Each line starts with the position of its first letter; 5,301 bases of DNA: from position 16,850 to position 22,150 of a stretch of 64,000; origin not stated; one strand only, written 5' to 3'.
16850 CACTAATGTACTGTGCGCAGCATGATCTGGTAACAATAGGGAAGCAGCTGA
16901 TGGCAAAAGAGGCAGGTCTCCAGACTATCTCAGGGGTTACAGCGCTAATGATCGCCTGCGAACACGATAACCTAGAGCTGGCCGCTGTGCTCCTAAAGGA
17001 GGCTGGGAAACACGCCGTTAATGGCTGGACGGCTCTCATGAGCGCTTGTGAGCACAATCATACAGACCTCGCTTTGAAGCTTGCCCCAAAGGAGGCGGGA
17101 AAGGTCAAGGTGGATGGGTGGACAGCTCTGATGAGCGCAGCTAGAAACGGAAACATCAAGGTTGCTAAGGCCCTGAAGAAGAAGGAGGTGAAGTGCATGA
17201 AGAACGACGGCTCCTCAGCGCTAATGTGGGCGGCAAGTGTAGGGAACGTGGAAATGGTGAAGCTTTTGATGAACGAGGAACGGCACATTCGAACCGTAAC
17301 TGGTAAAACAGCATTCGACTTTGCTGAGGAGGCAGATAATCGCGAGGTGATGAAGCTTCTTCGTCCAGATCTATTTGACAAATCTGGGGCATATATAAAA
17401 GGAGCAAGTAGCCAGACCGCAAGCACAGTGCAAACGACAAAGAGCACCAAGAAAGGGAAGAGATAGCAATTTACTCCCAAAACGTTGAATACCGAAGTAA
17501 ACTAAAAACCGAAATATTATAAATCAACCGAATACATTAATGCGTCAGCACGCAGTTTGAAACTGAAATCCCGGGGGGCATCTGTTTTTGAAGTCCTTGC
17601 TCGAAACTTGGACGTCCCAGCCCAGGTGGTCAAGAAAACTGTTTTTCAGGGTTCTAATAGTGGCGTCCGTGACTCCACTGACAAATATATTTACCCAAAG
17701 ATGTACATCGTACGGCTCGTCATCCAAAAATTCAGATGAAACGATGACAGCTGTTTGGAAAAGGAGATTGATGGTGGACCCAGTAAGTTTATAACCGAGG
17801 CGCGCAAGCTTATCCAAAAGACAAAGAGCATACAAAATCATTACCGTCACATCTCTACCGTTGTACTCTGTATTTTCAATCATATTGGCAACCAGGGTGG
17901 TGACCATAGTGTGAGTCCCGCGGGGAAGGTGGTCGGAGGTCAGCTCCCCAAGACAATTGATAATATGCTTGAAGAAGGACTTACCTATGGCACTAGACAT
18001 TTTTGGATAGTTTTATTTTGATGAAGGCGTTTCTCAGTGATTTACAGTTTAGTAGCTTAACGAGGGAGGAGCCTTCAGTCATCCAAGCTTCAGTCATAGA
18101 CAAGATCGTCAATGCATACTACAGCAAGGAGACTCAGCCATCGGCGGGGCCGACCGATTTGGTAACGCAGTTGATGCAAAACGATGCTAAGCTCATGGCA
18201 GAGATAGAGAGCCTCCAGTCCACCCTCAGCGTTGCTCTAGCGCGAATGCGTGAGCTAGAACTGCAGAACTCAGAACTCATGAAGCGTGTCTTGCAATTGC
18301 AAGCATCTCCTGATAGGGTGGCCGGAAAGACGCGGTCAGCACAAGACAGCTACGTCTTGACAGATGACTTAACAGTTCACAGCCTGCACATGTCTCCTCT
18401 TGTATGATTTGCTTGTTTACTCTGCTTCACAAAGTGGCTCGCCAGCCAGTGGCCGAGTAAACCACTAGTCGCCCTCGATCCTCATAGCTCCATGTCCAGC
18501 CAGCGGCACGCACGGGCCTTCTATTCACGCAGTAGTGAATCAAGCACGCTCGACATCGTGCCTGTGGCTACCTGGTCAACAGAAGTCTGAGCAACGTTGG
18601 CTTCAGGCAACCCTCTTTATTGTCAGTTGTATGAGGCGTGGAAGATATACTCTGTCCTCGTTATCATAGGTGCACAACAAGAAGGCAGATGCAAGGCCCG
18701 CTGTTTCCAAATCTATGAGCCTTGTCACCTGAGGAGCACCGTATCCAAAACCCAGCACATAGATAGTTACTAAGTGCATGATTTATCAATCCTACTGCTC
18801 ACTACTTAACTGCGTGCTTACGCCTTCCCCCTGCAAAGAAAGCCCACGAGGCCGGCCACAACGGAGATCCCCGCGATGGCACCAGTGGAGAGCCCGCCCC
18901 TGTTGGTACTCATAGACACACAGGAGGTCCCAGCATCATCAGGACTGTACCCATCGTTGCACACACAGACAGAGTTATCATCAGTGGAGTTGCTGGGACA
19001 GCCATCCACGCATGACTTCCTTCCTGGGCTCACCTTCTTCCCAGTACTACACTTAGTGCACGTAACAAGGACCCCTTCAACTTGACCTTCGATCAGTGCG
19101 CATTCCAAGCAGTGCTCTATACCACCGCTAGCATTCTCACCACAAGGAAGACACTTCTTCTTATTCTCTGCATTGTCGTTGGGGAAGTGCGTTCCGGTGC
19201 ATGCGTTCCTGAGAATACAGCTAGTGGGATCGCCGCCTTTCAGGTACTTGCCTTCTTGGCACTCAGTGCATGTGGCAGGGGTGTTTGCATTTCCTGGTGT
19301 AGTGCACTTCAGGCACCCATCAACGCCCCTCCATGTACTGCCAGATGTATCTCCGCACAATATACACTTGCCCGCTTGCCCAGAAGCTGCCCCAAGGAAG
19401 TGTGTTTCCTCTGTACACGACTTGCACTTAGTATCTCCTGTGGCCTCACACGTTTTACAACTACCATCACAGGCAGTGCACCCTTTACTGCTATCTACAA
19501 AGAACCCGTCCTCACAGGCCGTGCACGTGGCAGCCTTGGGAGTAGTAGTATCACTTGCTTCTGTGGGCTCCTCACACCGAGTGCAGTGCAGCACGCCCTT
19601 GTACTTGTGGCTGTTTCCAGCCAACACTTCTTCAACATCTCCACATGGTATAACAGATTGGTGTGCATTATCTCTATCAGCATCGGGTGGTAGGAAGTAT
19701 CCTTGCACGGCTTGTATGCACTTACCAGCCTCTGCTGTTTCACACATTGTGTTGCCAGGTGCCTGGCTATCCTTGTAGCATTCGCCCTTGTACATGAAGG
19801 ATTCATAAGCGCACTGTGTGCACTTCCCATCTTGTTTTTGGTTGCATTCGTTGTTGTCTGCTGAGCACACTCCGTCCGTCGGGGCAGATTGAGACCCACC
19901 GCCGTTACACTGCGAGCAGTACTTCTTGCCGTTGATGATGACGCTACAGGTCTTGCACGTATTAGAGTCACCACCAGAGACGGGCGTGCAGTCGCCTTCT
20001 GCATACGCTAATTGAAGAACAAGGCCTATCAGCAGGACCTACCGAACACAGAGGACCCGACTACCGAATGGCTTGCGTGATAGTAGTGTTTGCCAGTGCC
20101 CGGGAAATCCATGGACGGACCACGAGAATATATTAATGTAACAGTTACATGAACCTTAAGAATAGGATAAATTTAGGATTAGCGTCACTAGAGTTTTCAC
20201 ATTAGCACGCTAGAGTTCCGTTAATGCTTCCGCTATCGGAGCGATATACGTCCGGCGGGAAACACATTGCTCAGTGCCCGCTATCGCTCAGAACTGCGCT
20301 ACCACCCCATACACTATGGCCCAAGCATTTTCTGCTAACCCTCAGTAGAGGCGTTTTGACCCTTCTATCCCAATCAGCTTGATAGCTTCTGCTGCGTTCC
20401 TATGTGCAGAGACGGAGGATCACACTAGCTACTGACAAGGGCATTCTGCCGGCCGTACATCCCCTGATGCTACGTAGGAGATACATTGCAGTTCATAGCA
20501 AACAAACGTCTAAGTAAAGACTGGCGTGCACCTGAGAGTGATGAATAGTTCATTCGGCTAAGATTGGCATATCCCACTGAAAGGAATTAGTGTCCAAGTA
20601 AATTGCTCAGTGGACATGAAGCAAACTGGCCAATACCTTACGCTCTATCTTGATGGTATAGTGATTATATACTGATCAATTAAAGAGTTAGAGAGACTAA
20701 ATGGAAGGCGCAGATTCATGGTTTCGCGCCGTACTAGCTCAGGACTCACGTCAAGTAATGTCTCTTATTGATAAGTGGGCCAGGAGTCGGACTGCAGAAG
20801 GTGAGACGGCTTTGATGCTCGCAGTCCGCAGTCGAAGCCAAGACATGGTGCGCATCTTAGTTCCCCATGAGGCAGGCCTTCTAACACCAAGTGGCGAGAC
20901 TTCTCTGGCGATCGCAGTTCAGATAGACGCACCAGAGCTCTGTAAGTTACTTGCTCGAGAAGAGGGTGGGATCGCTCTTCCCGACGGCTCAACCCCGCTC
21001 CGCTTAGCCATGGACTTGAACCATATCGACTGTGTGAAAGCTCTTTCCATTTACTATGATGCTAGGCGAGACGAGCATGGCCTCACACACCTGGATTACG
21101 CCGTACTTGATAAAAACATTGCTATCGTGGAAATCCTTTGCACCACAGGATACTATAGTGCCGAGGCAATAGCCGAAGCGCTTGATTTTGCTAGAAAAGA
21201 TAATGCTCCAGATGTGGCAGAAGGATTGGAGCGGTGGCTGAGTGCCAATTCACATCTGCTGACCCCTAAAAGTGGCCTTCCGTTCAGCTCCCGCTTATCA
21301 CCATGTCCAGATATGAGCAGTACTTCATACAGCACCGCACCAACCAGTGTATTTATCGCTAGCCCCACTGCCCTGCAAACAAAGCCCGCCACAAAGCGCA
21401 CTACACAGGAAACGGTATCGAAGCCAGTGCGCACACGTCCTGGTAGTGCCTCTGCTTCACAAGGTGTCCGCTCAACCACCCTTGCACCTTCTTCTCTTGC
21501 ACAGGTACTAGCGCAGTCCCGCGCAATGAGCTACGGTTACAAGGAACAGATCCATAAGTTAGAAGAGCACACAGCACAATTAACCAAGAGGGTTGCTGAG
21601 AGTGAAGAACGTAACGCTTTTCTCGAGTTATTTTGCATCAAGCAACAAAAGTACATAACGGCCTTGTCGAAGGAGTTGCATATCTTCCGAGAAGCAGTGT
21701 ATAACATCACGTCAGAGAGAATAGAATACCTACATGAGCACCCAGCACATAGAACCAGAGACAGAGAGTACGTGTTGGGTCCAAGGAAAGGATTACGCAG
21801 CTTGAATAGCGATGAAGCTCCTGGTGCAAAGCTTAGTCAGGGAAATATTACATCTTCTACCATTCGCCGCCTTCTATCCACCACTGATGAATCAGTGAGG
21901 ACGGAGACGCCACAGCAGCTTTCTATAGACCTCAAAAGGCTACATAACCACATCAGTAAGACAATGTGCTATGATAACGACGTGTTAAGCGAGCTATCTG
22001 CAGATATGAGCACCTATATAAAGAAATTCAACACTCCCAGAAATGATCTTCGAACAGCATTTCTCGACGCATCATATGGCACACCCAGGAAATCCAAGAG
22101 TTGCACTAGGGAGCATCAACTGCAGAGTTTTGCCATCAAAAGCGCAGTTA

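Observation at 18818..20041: VSP with an intact CRGKA tail and signal peptide but no start codon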

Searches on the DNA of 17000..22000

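Call 25: search_rna_families(source=window, start=17000, end=22000, threshold=evalue, max_evalue=1)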
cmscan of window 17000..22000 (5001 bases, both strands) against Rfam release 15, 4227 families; matches with E-value up to 1: 0.
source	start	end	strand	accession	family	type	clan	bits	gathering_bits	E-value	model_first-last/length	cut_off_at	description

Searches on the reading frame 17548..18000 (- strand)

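Call 6: search_protein_families(library=pfam, proteins=[window:17548-18000:-], max_evalue=0.01)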
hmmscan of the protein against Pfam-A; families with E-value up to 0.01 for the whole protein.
window:17548-18000:- (151 aa): 1 family
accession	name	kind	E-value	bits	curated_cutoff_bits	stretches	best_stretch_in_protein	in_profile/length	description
PF00134.28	Cyclin_N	-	0.00018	21.6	23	1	34-130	32-126/127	Cyclin, N-terminal domain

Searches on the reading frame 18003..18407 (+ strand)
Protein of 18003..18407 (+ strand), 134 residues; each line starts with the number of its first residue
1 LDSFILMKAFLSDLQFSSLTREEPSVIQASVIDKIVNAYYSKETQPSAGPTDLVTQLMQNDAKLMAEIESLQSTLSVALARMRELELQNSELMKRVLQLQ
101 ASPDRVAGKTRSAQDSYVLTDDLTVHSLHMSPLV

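Call 6: search_protein_families(library=pfam, proteins=[window:18003-18407:+], max_evalue=0.01)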
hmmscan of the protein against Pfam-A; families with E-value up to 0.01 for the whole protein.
window:18003-18407:+ (134 aa): 2 families
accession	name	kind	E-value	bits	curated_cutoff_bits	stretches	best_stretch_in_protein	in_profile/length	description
PF14932.11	HAUS-augmin3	-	0.00013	21.9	29.4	1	33-116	50-137/260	HAUS augmin-like complex subunit 3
PF15556.11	Zwint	-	0.002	18.1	29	1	65-122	76-133/252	ZW10 interactor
